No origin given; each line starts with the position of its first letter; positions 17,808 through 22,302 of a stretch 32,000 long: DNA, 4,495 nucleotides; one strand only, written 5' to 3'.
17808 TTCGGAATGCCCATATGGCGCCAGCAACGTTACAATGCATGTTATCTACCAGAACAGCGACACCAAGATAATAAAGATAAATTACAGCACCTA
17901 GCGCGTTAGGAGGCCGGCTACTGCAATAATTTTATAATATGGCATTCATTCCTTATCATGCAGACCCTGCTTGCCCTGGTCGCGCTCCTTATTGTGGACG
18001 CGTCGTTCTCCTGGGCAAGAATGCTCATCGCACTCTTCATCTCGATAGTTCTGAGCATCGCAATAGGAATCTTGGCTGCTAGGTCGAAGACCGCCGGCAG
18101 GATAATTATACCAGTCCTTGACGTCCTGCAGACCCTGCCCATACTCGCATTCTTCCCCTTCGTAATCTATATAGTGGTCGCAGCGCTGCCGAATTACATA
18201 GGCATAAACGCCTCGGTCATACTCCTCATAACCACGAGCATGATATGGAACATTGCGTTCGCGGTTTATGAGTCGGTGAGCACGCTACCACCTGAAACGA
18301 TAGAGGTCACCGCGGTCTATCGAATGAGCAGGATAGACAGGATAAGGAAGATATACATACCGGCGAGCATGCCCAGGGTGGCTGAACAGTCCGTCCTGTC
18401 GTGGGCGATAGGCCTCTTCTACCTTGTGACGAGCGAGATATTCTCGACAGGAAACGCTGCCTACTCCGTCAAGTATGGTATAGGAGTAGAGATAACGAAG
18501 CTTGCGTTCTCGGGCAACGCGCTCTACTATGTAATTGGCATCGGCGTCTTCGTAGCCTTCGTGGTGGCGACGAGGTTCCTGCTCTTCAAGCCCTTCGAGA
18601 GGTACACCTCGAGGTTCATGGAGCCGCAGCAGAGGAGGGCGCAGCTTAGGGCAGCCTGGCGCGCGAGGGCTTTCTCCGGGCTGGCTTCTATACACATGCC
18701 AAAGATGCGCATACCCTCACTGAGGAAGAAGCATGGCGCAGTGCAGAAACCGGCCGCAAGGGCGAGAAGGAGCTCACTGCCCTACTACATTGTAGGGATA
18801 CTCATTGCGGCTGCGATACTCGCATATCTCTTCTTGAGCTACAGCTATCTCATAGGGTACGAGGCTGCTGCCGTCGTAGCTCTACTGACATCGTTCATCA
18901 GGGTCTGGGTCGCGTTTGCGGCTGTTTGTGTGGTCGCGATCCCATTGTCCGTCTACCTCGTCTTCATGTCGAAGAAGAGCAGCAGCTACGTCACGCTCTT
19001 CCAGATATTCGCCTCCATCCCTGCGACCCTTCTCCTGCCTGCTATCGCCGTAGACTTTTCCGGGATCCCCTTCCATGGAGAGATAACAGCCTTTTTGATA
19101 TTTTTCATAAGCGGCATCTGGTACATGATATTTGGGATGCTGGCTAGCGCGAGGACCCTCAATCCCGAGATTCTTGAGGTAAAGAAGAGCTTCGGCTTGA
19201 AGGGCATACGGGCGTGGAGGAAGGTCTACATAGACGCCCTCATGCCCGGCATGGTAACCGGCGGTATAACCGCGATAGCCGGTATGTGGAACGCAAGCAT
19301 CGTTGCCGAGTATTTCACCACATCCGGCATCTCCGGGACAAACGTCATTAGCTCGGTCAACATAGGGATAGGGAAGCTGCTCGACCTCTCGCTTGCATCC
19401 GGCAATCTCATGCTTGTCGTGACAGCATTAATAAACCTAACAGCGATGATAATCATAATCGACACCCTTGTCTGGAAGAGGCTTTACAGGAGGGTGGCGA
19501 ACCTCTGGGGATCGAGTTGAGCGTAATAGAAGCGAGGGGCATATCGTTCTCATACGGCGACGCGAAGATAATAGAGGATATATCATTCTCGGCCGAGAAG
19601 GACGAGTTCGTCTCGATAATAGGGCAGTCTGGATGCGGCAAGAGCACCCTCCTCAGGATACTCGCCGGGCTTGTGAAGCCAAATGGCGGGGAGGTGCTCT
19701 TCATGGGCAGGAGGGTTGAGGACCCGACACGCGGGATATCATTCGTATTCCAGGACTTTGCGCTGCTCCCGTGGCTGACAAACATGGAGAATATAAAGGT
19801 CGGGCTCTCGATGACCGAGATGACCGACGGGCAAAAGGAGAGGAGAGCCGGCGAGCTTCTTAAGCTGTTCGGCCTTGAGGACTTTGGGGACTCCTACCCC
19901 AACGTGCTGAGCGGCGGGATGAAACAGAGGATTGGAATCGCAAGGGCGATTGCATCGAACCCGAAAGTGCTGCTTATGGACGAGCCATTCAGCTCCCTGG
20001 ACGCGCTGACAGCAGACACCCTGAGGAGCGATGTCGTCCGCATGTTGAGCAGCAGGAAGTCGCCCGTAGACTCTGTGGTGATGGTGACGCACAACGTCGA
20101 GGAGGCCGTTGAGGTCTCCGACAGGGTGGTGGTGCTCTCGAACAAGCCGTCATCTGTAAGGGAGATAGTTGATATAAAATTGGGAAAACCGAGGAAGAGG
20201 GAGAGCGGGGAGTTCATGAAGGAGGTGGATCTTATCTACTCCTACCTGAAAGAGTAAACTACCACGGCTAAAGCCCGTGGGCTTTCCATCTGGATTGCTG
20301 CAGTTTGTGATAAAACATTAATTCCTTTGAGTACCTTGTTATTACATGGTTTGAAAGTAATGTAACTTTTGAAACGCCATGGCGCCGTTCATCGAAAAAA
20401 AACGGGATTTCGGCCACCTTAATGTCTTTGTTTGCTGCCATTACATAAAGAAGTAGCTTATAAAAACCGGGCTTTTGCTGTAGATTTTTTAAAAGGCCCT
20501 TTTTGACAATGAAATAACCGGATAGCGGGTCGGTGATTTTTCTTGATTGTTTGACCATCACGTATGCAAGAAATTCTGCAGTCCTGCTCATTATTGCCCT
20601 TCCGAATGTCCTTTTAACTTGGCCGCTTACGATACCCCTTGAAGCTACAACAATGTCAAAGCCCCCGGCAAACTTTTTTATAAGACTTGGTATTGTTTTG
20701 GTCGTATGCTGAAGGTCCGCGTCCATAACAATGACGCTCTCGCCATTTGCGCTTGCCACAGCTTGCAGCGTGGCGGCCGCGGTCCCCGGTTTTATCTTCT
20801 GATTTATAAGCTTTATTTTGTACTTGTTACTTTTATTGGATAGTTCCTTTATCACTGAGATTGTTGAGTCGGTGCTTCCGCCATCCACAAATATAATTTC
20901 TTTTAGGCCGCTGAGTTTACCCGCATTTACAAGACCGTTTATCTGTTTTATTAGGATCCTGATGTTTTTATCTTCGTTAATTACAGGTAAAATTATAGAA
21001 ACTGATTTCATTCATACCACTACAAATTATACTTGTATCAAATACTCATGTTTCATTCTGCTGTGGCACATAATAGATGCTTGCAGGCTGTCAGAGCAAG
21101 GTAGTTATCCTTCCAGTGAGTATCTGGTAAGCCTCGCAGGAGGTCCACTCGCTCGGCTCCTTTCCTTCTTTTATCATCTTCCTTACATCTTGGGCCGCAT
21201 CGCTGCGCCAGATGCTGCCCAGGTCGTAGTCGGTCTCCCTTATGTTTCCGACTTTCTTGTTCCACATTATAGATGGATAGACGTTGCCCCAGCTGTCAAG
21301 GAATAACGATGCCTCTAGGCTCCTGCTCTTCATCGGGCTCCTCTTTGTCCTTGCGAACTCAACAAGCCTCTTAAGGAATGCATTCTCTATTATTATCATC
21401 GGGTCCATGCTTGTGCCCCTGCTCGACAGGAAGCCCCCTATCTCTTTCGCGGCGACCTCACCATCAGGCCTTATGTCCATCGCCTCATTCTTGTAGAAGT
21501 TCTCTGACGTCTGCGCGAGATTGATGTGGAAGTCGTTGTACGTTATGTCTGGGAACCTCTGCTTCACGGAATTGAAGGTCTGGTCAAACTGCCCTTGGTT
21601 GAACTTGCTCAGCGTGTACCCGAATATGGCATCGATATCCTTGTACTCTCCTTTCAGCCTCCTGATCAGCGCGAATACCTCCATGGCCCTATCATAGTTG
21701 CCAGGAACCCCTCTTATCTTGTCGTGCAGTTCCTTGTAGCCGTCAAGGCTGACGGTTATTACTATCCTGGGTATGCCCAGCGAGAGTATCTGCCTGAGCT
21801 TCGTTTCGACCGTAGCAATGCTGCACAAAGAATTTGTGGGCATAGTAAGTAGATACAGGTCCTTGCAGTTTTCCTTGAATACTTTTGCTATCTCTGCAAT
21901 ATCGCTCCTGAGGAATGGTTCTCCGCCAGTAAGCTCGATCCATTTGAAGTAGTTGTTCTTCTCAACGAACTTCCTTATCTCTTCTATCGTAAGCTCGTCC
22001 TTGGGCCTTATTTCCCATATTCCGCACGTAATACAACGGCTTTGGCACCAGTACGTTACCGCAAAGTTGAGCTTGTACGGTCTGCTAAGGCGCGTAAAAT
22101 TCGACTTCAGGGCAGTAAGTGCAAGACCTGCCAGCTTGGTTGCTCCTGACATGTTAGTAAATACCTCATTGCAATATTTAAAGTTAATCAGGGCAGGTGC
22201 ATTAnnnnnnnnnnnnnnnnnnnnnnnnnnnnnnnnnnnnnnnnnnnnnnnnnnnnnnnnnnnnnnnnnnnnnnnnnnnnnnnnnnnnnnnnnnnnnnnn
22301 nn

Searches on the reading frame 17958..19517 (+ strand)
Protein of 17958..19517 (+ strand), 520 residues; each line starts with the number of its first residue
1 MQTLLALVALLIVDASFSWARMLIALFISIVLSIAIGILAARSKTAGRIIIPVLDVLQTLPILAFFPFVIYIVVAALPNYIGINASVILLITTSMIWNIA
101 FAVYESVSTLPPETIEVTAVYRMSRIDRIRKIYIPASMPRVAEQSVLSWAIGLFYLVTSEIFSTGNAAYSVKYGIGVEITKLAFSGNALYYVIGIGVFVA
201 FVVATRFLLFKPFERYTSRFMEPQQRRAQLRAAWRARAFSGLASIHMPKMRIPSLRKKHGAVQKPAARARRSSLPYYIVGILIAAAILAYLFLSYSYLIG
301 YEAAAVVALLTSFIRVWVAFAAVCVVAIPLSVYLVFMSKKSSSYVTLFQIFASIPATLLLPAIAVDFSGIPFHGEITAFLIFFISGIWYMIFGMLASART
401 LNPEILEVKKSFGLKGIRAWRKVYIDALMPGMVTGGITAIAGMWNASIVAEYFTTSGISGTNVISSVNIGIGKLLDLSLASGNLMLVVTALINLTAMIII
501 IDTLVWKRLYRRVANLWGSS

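Call 77: search_protein_families(library=pfam, proteins=[window:17958-19517:+], max_evalue=0.00001)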
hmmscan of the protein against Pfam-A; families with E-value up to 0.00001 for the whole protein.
window:17958-19517:+ (520 aa): 1 family
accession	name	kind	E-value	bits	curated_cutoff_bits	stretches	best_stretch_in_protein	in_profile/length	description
PF00528.27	BPD_transp_1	-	1.7e-20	74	26.4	2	34-204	2-171/184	Binding-protein-dependent transport system inner membrane component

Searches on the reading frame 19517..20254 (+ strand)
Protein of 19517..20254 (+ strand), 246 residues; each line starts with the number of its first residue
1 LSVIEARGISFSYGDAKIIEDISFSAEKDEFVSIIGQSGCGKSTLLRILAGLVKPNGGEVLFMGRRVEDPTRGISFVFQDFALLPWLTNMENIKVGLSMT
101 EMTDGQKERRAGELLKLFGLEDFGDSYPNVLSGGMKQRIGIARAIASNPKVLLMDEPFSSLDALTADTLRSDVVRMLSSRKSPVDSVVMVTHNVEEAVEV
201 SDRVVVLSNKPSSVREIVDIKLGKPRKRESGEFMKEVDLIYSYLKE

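Call 77: search_protein_families(library=pfam, proteins=[window:19517-20254:+], max_evalue=0.00001)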
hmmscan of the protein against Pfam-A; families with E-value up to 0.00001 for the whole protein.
window:19517-20254:+ (246 aa): 2 families
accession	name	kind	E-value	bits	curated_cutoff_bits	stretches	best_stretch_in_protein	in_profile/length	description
PF00005.33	ABC_tran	-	1.9e-34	119.7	25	1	20-158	2-136/137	ABC transporter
PF13304.12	AAA_21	-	1.2e-07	32.6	27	0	128-195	235-301/304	AAA domain, putative AbiEii toxin, Type IV TA system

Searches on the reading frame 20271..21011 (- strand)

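Call 77: search_protein_families(library=pfam, proteins=[window:20271-21011:-], max_evalue=0.00001)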
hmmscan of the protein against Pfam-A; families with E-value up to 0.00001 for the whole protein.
window:20271-21011:- (247 aa): 1 family
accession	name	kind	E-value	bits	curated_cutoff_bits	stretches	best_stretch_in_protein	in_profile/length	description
PF00535.33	Glycos_transf_2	-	5.3e-25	88.7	23.3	1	5-175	1-165/168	Glycosyl transferase family 2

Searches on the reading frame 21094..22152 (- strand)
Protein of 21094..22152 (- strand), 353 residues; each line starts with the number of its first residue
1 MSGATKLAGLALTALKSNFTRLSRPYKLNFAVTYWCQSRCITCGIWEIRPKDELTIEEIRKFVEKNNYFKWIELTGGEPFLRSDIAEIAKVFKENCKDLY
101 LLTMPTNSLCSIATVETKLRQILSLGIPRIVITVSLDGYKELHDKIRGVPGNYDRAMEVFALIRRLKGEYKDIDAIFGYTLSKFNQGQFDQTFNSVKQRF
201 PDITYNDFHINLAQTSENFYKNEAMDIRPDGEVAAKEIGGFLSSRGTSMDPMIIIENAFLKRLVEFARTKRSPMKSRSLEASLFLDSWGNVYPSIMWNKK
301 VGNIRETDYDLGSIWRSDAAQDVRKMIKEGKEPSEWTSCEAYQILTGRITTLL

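Call 77: search_protein_families(library=pfam, proteins=[window:21094-22152:-], max_evalue=0.00001)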
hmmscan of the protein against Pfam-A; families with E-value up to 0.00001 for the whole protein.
window:21094-22152:- (353 aa): 1 family
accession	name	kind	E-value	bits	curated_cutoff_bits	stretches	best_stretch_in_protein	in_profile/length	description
PF04055.27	Radical_SAM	-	3.3e-13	50.6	29.5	1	32-169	3-142/166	Radical SAM superfamily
